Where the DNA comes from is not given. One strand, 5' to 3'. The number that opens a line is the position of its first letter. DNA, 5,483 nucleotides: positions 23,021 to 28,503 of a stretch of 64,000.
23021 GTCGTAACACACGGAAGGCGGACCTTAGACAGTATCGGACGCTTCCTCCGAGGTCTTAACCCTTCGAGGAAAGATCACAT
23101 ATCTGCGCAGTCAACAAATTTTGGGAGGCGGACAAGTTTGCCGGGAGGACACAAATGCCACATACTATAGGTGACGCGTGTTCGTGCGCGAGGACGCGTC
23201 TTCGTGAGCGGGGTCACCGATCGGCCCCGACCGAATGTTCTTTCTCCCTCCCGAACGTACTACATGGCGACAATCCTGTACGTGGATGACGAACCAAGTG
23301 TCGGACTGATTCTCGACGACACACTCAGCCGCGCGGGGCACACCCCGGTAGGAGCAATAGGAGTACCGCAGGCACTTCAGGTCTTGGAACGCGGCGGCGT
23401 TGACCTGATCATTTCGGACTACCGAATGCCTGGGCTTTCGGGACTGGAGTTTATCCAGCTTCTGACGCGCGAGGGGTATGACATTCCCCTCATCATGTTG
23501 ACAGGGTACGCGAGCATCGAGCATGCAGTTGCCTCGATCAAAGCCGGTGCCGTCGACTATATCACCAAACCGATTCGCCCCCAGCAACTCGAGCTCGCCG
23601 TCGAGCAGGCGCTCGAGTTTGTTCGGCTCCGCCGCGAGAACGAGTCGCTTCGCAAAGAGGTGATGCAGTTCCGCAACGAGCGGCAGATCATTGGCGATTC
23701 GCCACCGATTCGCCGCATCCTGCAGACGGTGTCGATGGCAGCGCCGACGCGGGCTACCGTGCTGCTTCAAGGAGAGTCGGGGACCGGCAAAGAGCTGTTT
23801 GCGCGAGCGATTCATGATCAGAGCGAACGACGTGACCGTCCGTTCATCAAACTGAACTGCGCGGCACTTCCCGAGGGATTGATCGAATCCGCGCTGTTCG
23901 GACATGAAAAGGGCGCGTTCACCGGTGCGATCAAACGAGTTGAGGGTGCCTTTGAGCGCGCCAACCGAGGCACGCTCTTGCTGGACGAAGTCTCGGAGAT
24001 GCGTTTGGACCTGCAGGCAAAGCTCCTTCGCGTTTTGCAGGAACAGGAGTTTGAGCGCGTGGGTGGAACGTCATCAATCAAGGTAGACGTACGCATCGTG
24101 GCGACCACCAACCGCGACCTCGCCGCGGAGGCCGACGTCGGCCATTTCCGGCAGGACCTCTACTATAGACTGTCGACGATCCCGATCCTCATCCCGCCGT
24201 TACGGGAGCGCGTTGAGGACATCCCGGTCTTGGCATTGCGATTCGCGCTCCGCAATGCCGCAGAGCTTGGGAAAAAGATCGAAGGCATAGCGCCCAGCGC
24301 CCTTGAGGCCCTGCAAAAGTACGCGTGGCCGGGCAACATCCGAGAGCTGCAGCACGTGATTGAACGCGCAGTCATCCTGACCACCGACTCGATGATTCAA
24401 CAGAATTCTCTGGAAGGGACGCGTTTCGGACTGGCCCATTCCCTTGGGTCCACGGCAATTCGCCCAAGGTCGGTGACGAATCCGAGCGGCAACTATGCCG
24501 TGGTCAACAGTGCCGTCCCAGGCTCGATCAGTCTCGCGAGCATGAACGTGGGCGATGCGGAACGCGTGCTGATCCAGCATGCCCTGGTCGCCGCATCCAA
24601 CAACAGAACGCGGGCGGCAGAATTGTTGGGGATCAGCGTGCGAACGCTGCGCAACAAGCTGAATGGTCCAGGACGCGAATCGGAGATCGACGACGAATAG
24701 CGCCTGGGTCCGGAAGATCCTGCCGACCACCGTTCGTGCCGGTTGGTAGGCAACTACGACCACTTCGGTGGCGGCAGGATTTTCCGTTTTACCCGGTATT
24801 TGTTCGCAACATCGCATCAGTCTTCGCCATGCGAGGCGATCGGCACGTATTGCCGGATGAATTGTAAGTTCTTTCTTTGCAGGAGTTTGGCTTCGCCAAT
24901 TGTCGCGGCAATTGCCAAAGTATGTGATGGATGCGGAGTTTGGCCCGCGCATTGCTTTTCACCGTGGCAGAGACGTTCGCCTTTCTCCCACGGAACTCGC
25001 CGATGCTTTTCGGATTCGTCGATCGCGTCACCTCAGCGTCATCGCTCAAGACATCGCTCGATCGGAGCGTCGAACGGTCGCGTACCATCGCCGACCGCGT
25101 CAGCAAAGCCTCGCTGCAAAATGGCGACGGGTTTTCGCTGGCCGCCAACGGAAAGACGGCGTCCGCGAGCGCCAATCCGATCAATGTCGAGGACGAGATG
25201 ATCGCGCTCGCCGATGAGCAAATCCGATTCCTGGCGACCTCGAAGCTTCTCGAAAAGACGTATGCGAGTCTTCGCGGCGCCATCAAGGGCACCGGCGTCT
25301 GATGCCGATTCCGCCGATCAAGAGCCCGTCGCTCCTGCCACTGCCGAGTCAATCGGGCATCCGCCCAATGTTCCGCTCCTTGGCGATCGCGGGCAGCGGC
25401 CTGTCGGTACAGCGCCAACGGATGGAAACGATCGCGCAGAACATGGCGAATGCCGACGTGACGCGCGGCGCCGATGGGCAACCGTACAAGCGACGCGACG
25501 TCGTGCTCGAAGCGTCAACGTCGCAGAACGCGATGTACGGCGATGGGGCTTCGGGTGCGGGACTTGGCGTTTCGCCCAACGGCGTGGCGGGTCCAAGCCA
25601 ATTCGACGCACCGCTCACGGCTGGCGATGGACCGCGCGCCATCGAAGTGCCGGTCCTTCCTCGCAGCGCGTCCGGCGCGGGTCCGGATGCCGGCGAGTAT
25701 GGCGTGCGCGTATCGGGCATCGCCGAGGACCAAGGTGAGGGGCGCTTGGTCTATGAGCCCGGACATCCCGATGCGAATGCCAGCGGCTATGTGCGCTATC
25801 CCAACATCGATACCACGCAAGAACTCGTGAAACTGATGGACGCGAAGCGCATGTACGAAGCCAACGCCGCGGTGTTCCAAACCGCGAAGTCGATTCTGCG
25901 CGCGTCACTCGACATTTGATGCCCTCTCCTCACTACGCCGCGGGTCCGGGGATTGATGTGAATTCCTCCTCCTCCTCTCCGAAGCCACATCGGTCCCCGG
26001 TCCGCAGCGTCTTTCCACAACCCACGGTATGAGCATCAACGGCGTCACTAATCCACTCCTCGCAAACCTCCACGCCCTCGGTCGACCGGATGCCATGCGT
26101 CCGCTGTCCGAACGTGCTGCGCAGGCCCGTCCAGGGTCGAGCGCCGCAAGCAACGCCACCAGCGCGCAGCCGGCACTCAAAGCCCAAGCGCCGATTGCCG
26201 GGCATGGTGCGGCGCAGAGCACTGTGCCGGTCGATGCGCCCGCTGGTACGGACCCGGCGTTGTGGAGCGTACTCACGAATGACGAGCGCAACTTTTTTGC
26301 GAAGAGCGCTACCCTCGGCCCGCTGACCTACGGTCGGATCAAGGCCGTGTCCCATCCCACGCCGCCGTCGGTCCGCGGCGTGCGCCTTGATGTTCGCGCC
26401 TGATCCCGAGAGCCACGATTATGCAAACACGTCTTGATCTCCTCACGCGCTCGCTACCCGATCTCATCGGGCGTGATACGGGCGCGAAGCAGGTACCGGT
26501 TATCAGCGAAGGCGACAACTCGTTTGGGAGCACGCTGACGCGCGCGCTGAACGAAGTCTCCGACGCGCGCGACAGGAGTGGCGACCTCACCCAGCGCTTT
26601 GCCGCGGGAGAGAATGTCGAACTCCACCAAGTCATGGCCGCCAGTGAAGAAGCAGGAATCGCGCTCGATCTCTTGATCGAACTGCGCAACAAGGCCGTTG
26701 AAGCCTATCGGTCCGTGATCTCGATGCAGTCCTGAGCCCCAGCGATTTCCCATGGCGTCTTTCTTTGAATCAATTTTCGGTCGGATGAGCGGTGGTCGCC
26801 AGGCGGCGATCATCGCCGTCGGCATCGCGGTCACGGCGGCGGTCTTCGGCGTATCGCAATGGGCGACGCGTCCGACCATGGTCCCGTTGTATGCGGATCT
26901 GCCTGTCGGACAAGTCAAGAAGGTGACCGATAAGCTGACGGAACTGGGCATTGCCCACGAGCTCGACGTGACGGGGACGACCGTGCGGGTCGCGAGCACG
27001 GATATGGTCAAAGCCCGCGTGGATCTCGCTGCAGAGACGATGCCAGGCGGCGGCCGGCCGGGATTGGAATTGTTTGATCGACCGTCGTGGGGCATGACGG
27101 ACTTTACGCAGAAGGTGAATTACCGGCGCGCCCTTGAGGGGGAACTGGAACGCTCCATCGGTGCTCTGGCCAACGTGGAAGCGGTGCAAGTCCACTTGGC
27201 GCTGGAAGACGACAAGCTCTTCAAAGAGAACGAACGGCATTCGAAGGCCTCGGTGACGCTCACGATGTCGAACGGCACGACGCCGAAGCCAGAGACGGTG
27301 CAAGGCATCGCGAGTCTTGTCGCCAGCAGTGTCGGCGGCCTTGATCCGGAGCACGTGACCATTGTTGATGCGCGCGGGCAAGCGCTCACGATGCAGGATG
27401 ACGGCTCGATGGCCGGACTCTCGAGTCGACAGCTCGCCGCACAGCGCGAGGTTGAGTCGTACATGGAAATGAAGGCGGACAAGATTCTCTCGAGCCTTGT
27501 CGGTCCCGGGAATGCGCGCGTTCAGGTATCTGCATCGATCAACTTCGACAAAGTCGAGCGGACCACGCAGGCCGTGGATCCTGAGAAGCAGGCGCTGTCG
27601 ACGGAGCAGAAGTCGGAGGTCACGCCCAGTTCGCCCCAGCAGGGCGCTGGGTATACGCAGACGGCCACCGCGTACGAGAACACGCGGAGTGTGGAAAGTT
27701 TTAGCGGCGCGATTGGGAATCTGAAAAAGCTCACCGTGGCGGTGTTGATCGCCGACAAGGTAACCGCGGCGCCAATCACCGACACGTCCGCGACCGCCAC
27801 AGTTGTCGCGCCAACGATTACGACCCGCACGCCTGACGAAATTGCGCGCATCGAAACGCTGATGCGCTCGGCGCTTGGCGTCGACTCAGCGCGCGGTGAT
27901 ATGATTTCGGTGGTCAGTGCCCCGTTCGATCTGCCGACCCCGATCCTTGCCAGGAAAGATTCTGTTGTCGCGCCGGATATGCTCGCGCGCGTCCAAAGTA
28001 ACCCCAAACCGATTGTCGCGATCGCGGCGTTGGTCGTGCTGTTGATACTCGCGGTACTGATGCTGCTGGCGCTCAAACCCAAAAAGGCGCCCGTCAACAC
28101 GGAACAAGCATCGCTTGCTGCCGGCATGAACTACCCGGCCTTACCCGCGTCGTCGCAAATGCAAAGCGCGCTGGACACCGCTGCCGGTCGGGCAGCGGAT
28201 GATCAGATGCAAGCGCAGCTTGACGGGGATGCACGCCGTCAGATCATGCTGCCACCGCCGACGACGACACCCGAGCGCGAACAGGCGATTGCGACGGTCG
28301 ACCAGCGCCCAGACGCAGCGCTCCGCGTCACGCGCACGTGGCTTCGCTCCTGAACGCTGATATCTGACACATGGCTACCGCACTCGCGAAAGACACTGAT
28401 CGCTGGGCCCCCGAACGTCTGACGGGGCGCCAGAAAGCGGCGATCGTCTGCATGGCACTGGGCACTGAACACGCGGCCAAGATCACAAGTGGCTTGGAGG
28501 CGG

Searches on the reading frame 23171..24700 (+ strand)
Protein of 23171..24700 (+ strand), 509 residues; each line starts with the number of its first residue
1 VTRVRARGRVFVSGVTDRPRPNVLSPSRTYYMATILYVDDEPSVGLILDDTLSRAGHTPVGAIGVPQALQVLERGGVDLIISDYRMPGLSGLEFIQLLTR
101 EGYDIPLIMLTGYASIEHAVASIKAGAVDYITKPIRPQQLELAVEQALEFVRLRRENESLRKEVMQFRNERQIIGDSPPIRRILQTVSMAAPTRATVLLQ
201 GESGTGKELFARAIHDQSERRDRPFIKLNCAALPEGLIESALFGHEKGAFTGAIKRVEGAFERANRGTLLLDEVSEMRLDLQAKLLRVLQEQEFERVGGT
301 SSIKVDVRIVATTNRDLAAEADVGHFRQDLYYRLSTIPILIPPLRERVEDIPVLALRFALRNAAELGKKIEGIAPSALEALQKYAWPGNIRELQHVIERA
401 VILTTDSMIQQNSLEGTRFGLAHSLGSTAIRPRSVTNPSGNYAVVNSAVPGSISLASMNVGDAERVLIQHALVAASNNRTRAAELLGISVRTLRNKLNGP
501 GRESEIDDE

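Call 47: search_protein_families(library=pfam, proteins=[window:23171-24700:+], max_evalue=0.001)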
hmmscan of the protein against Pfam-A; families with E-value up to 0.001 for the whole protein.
window:23171-24700:+ (509 aa): 9 families
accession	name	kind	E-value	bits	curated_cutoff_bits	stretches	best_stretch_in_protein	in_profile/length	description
PF00158.32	Sigma54_activat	-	1.9e-69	233.1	20.2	1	173-339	1-167/168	Sigma-54 interaction domain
PF00072.30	Response_reg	-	1.1e-23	83.9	30.2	1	35-144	1-110/111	Response regulator receiver domain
PF25601.1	AAA_lid_14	-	1.1e-23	83.2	27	1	345-415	1-71/87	AAA+ ATPase lid domain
PF14532.12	Sigma54_activ_2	-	2.4e-22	80.1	25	1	174-344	1-138/138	Sigma-54 interaction domain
PF02954.25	HTH_8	-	2.9e-11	43.3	22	1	462-497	4-39/42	Bacterial regulatory protein, Fis family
PF07728.20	AAA_5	-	1.1e-07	32.3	22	1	197-315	2-123/139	AAA domain (dynein-related subfamily)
PF00004.35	AAA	-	5.4e-06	27.3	21.2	1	197-317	1-113/131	ATPase family associated with various cellular activities (AAA)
PF07724.20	AAA_2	-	4.9e-05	23.9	27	1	195-322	4-132/166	AAA domain (Cdc48 subfamily)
PF01078.27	Mg_chelatase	-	0.00038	20.3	20.3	0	252-314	93-157/207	Magnesium chelatase, subunit ChlI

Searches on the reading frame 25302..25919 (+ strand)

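Call 47: search_protein_families(library=pfam, proteins=[window:25302-25919:+], max_evalue=0.001)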
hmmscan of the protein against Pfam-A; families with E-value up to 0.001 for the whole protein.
window:25302-25919:+ (205 aa): 2 families
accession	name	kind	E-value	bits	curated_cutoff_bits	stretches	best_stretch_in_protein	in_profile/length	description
PF06429.18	Flg_bbr_C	-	4.5e-12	45.7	23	1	161-204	2-45/46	Flagellar basal body rod FlgEFG protein C-terminal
PF00460.25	Flg_bb_rod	-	1.6e-06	28.4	20.7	1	28-56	2-29/31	Flagella basal body rod protein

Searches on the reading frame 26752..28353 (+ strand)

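Call 47: search_protein_families(library=pfam, proteins=[window:26752-28353:+], max_evalue=0.001)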
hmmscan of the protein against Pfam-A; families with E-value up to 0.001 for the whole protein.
window:26752-28353:+ (533 aa): 2 families
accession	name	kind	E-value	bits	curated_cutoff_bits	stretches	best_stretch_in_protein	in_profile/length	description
PF01514.23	YscJ_FliF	-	6.9e-53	179.6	24.4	1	39-213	2-178/179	Secretory protein of YscJ/FliF family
PF08345.17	YscJ_FliF_C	-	1.3e-26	94.2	23.8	1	246-392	1-147/147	Flagellar M-ring protein C-terminal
